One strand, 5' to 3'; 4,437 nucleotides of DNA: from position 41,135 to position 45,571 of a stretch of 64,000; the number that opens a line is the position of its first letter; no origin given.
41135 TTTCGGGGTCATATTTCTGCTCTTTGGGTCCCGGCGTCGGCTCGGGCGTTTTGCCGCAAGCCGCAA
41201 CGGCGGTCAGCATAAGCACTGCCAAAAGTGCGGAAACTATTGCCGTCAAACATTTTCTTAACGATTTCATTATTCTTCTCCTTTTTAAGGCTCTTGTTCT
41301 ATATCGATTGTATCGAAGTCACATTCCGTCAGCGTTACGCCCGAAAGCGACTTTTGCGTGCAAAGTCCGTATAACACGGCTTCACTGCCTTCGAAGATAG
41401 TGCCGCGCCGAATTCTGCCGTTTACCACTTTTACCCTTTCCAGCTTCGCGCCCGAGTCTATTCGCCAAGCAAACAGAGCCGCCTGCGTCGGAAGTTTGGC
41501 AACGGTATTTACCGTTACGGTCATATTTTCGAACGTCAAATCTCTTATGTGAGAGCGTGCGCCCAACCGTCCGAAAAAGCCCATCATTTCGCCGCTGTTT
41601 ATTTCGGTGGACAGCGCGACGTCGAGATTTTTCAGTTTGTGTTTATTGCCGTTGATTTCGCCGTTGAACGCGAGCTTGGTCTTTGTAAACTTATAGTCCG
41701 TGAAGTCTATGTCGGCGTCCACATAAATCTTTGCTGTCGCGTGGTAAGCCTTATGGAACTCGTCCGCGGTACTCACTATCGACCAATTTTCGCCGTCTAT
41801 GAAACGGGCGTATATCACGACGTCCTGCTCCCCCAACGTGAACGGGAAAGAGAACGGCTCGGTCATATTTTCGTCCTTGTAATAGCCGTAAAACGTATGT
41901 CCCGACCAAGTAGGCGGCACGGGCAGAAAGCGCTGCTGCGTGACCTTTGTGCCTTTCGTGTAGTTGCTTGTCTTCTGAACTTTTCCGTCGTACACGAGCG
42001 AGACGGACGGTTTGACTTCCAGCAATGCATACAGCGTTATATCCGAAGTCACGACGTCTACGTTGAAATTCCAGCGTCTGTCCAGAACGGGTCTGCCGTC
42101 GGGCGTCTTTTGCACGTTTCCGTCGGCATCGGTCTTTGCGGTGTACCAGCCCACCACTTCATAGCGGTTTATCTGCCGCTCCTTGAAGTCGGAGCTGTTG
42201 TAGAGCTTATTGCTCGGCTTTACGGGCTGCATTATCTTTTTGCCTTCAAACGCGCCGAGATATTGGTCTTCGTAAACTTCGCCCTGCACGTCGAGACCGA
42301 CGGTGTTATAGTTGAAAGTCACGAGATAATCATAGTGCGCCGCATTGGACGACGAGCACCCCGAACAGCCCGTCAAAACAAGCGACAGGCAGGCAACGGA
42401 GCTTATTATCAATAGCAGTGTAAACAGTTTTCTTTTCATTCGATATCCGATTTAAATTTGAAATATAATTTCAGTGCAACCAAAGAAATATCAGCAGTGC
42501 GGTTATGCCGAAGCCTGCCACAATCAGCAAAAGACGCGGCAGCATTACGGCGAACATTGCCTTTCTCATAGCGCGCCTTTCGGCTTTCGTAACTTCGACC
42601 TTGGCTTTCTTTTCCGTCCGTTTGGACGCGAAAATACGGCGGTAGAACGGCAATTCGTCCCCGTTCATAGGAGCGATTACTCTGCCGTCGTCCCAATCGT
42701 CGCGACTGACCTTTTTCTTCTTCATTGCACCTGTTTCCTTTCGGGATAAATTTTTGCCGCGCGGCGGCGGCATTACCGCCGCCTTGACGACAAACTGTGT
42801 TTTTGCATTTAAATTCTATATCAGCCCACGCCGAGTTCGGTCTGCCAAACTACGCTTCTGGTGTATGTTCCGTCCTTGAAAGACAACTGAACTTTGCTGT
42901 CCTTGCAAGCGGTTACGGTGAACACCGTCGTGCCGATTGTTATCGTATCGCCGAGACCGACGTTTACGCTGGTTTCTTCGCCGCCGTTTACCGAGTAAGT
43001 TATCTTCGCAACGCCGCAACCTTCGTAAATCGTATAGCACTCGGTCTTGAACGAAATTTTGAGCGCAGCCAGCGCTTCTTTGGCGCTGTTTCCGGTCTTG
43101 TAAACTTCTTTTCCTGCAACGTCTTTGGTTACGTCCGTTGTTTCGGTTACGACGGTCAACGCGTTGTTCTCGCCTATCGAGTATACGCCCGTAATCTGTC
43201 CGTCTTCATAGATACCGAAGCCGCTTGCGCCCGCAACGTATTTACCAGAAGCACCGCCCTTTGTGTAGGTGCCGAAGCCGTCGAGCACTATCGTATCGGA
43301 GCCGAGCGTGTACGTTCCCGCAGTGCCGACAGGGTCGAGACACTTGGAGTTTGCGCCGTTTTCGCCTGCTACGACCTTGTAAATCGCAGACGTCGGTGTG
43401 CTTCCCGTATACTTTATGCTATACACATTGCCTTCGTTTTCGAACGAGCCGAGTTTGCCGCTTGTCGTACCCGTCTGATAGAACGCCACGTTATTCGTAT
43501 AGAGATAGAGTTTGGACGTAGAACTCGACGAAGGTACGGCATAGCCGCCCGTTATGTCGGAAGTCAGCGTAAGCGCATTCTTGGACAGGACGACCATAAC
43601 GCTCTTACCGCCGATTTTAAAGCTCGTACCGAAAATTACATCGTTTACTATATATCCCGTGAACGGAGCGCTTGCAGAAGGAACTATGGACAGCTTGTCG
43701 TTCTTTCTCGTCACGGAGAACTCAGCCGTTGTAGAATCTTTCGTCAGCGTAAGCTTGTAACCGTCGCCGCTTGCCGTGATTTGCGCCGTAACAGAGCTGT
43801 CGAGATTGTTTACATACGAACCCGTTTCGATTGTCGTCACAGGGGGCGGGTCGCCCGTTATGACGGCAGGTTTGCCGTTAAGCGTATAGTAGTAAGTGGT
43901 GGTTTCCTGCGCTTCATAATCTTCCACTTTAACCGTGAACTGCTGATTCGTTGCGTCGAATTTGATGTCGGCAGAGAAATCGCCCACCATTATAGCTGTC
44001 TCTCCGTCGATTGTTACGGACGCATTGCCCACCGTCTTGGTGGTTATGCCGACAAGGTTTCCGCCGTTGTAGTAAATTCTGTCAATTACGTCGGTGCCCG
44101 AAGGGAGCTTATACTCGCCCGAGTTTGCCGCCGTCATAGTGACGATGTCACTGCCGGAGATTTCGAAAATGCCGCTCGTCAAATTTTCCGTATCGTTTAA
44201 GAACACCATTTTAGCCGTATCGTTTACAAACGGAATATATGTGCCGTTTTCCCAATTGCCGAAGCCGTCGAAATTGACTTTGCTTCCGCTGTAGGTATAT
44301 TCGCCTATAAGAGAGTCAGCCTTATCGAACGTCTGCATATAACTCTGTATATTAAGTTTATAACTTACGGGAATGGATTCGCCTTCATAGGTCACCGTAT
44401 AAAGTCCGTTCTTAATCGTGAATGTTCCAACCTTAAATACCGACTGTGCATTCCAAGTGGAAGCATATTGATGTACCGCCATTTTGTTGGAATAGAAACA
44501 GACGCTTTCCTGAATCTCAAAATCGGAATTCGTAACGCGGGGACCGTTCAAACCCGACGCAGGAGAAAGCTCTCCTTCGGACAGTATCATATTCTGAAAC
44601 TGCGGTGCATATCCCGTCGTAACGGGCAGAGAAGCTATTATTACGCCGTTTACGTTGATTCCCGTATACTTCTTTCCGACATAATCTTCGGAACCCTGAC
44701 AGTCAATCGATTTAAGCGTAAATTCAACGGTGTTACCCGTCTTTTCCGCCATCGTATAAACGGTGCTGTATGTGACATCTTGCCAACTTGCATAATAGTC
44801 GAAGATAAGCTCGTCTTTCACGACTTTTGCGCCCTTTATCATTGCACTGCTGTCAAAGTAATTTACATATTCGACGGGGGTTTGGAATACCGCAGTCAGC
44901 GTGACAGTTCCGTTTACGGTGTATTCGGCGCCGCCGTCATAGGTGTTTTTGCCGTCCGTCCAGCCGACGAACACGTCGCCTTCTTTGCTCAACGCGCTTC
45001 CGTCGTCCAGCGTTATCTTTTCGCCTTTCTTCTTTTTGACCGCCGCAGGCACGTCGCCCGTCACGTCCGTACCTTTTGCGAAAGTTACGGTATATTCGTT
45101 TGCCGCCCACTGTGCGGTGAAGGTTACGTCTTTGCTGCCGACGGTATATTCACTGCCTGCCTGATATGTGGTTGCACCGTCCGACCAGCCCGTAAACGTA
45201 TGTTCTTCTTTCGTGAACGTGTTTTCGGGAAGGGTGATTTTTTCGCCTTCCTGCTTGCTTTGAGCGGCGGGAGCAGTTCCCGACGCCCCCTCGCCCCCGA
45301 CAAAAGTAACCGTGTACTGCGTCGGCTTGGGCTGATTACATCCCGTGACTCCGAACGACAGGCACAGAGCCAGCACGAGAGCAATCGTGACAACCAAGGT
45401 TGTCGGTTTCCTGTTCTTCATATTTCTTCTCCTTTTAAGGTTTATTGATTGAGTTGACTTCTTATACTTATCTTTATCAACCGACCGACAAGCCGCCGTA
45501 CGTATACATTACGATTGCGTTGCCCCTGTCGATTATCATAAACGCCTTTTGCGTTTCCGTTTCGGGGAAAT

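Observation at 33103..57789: A ~24.6 kb tightly packed one-strand locus joins a giant anchored subtilase and three adhesin-like lipoproteins to an oversized Opp-type importer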

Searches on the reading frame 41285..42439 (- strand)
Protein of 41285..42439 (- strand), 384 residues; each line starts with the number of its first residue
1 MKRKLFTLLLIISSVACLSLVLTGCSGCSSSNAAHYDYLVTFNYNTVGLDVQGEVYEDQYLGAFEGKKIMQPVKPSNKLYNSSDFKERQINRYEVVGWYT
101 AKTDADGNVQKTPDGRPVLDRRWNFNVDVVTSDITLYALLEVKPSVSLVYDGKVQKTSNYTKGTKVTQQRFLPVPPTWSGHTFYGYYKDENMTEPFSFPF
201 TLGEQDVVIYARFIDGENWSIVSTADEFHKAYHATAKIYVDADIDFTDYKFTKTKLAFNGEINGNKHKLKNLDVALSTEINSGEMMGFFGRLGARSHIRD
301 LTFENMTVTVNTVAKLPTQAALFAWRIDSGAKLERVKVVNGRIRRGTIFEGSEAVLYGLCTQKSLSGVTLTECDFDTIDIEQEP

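Call 4: search_protein_families(library=pfam, proteins=[window:41285-42439:-], max_evalue=0.01)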
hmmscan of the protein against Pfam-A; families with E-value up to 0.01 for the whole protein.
window:41285-42439:- (384 aa): 2 families
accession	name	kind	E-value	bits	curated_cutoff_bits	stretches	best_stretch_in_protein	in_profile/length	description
PF09479.16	Flg_new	-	6.5e-07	29.8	27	1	151-211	8-64/65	Listeria-Bacteroides repeat domain (List_Bact_rpt)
PF20585.4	Pectate_lyase_5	-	1.5e-06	28.8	24.3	1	222-309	4-89/126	Putative pectate lyase-like adhesive domain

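Call 36: find_homologous_proteins(query=window:41285-42439:-, max_evalue=0.00001)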
Query window:41285-42439:- (384 aa): 37 proteins with E <= 0.00001 among 2440 candidates.
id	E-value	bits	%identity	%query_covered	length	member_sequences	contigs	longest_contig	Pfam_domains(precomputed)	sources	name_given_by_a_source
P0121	3.7e-260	880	100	100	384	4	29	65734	PF09479.17,PF20585.5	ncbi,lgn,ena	-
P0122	2.6e-207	707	79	100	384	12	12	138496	PF09479.17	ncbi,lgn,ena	-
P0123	2.2e-122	427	53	100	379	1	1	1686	PF09479.17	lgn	-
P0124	1.0e-118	415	53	98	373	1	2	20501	PF09479.17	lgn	-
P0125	3.3e-115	403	51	100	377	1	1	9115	PF09479.17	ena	-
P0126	5.4e-115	403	49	100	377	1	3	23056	PF09479.17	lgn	-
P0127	8.5e-112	392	49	99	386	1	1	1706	PF09479.17,PF20585.5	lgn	-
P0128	5.1e-111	390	53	92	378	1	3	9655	PF09479.17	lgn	-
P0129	1.1e-105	372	47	99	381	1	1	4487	PF09479.17,PF20585.5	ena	-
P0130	6.2e-94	333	46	99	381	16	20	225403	PF09479.17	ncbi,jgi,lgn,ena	-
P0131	2.6e-90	322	45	98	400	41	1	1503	PF09479.17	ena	-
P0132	3.1e-90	321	45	94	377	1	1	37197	PF09479.17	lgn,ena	-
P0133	2.4e-64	236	40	98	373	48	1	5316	-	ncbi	-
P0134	2.6e-59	220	37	100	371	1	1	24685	PF09479.17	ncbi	-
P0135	7.0e-59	218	35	100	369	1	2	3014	PF09479.17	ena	-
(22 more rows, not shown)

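Call 40: search_protein_families(library=ncbifam, proteins=[window:41285-42439:-], max_evalue=0.0001)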
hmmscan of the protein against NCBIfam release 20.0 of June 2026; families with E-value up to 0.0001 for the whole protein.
window:41285-42439:- (384 aa): 0 families

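Call 53: predict_structure(alignment_id=A2)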
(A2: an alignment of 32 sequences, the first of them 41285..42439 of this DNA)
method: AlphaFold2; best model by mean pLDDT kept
length: 384 residues; sequences in the alignment: 32
mean_pLDDT: 91.5   pTM: 0.73
mean pLDDT of the five models: 91.5, 91.2, 91.0, 90.3, 89.9
residues with pLDDT >= 90: 293; 70-90: 72; 50-70: 13; < 50: 6
segments of 3 or more residues with pLDDT < 50: 27-32
pLDDT, mean of each block of 10 residues (from residue 1): 79 84 56 76 89 84 93 90 91 92 95 92 96 95 94 94 93 94 97 96 95 96 98 98 97 93 98 90 85 98 97 89 97 98 93 92 94 97 72
secondary structure, 60 per line:
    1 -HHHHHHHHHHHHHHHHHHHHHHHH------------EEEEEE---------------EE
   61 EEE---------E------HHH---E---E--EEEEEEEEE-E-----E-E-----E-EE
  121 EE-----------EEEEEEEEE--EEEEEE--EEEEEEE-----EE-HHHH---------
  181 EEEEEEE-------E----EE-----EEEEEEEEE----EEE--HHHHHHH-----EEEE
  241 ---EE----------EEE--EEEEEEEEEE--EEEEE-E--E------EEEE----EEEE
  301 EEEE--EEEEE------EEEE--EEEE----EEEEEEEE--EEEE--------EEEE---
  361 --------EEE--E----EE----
elements in order: H2-25 E38-43 E59-63 E93-101 E119-122 E134-142 E145-150 E153-159 H168-171 E181-187 E207-215 E220-222 H225-231 E237-240 E256-258 E261-270 E273-277 E289-292 E297-304 E307-311 E318-321 E324-327 E332-339 E342-345 E354-357 E369-371

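Call 57: fold_search(model_id=the predicted structure, library=pdb)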
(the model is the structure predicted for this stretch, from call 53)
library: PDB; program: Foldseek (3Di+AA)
matches with E <= 10: 393; with E <= 0.001: 4
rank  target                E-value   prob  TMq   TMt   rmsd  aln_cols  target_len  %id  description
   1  7nms                  3.2e-04  1.00  0.19  0.20   8.9       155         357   20  InlB392_T332E: T332E variant of Listeria monocytogenes InlB (internalin B) residues 36-392 (released 2022-01-26)
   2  9qr4_A                5.4e-04  1.00  0.20  0.21   8.5       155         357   19  InlB392_T336Y: T336Y variant of Listeria monocytogenes InlB (internalin B) residues 36-392 (released 2025-12-03)
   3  2y5p_C                6.3e-04  1.00  0.17  0.74   2.3        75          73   31  B-repeat of Listeria monocytogenes InlB (internalin B) (released 2011-02-23)
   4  9qr5                  6.3e-04  1.00  0.19  0.20   9.1       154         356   19  InlB392_V333E: V333E variant of Listeria monocytogenes InlB (internalin B) residues 36-392 (released 2025-11-26)
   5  9qr4_C                1.9e-03  1.00  0.19  0.20   9.0       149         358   19  InlB392_T336Y: T336Y variant of Listeria monocytogenes InlB (internalin B) residues 36-392 (released 2025-12-03)
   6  10qf                  2.9e-03  1.00  0.16  0.13   3.1        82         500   24  Crystal Structure of Treponema denticola Sialidase (TDE_0471) (released 2026-02-25)
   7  2y5p_D                3.5e-03  1.00  0.17  0.77   2.2        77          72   30  B-repeat of Listeria monocytogenes InlB (internalin B) (released 2011-02-23)
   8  7pv9_A                3.9e-03  1.00  0.19  0.21   8.8       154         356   20  Listeria monocytogene InlB (internalin B) residues 36-392 (internalin domain and B-repeat) (released 2022-01-26)
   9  7yl6_B                4.1e-03  0.99  0.15  0.15  11.2       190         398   10  Cell surface protein YwfG protein complexed with alpha-1,2-mannobiose (released 2023-06-07)
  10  7yl4_A                4.8e-03  0.98  0.16  0.14  17.8       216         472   10  Cell surface protein YwfG protein (apo form) (released 2023-06-07)
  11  7yl4_B                7.2e-03  0.99  0.15  0.15  11.5       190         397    9  Cell surface protein YwfG protein (apo form) (released 2023-06-07)
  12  2y5p_A                7.6e-03  1.00  0.16  0.74   2.3        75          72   31  B-repeat of Listeria monocytogenes InlB (internalin B) (released 2011-02-23)
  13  10qi                  7.6e-03  1.00  0.16  0.13   3.3        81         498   25  Crystal Structure of Treponema denticola Sialidase (TDE_0471) D165A mutant bound to 3'-sialyllactose (only Neu5Ac visibl (released 2026-02-25)
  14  5b83_D                1.9e-02  0.63  0.13  0.16  16.0       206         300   13  Crystal structure of Optineurin UBAN in complex with linear ubiquitin (released 2016-09-07)
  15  7yl5_B                2.0e-02  0.95  0.15  0.15  11.7       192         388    9  Cell surface protein YwfG protein complexed with mannose (released 2023-06-07)
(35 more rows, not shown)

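Call 78: find_encoding_contigs(protein=P0122, flank=10000, max_places=2)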
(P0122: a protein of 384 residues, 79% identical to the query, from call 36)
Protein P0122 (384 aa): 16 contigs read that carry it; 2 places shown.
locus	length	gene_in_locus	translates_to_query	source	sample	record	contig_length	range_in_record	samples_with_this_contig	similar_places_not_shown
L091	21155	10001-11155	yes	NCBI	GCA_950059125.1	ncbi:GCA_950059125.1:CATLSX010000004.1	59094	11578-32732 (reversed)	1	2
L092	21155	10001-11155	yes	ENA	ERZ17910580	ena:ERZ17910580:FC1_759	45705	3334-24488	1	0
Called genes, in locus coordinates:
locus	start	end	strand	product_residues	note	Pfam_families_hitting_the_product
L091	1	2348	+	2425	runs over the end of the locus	PF00082:Peptidase_S8, PF02225:PA, PF06280:fn3_5, PF21461:HL_N-beta (faint), PF26182:Ig_NUP210_5th (faint), PF13306:LRR_5, PF13306:LRR_5, PF09479:Flg_new (weak), +1 more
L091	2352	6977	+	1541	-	PF09479:Flg_new (faint), PF13306:LRR_5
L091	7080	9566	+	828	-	PF09479:Flg_new (weak)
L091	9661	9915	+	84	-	-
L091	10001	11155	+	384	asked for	PF09479:Flg_new (weak)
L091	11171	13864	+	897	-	PF00496:SBP_bac_5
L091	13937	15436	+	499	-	PF00528:BPD_transp_1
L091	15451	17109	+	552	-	PF12911:OppC_N, PF00528:BPD_transp_1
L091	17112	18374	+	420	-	PF00005:ABC_tran, PF08352:oligo_HPY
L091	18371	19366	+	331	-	PF00005:ABC_tran, PF13304:AAA_21 (faint), PF08352:oligo_HPY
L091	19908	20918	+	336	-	PF01966:HD, PF13286:HD_assoc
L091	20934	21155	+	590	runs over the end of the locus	PF01807:Zn_ribbon_DnaG, PF08275:DNAG_N, PF01751:Toprim, PF13155:Toprim_2, PF13362:Toprim_3, PF13662:Toprim_4, PF10410:DnaB_bind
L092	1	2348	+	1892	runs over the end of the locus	?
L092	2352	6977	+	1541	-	PF09479:Flg_new (faint), PF13306:LRR_5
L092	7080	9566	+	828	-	PF09479:Flg_new (weak)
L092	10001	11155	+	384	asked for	PF09479:Flg_new (weak)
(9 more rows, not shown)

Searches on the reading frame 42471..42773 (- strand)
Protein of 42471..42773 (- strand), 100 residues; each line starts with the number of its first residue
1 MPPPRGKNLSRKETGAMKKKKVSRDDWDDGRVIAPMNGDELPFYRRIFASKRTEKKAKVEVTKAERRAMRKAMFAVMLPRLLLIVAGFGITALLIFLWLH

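Call 4: search_protein_families(library=pfam, proteins=[window:42471-42773:-], max_evalue=0.01)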
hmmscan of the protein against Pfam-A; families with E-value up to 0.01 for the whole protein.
window:42471-42773:- (100 aa): 0 families

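Call 40: search_protein_families(library=ncbifam, proteins=[window:42471-42725:-], max_evalue=0.0001)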
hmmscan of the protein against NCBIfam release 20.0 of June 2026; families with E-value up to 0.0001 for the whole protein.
window:42471-42725:- (84 aa): 0 families
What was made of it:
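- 42471..42725 (-): 84-aa tail-anchored small membrane protein: basic N-terminal part and a single C-terminal helix ending in LWLH. Member of a conserved, unnamed family linked to this importer. No Pfam or NCBIfam hit (calls 4, 40).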

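Call 70: search_protein_representatives(protein=window:42474-42725:-)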
Query: 84 residues. Proteins with E-value up to 0.001 (for the whole library): 89; up to 1e-10: 9; up to 1e-30: 0. The best 89 are listed.
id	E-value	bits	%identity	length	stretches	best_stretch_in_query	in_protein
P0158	4.3e-23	97.0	62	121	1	4-83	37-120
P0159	8.9e-20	86.4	56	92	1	2-83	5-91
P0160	1.8e-17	79.1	53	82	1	4-83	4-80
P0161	1.5e-16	76.2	64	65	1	20-83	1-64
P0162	2.6e-15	72.3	49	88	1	5-83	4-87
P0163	1.1e-14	70.2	53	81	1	7-83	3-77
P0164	6.7e-14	67.8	59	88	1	18-83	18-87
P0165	1.1e-13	67.1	49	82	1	3-83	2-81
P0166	9.6e-11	57.7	59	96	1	4-62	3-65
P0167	6.9e-10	55.0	43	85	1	5-84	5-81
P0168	1.7e-08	50.5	57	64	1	1-47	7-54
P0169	1.9e-08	50.4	45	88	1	2-83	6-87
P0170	2.5e-08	50.0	40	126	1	4-84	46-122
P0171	3.7e-07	46.3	36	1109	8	11-39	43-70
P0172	3.9e-07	46.2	41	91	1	2-83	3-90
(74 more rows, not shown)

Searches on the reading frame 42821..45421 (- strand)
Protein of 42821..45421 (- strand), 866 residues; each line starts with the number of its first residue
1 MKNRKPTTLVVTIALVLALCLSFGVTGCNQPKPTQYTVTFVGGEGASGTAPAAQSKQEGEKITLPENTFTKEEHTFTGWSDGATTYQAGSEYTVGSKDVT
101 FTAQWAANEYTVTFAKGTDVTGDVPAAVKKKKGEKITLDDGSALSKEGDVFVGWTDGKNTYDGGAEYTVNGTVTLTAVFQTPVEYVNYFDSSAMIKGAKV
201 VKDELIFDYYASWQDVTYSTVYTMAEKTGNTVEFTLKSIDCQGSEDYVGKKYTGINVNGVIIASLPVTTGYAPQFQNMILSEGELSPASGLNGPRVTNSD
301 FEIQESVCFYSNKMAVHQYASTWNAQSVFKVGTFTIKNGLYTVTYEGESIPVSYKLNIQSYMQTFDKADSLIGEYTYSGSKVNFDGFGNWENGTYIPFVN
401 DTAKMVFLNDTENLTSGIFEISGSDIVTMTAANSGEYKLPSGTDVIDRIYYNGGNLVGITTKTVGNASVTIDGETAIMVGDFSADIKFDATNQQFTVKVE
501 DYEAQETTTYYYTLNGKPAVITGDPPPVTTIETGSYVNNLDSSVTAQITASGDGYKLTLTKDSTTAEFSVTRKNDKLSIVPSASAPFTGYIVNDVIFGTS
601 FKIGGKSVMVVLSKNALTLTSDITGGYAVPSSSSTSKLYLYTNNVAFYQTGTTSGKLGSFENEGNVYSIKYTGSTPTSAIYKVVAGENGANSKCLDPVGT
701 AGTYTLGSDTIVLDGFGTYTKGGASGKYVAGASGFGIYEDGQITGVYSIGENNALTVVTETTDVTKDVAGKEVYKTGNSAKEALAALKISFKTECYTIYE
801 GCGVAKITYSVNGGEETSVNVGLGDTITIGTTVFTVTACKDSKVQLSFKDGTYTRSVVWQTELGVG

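Call 4: search_protein_families(library=pfam, proteins=[window:42821-45421:-], max_evalue=0.01)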
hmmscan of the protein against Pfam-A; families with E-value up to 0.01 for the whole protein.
window:42821-45421:- (866 aa): 0 families

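Call 40: search_protein_families(library=ncbifam, proteins=[window:42821-45421:-], max_evalue=0.0001)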
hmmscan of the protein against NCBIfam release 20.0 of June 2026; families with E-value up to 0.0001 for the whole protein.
window:42821-45421:- (866 aa): 1 family
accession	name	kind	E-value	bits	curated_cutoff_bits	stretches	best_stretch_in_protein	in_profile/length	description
TIGR02543.1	List_Bact_rpt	repeat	7.1e-05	23.1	20.95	0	70-108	2-43/44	TIGR02543 family repeat protein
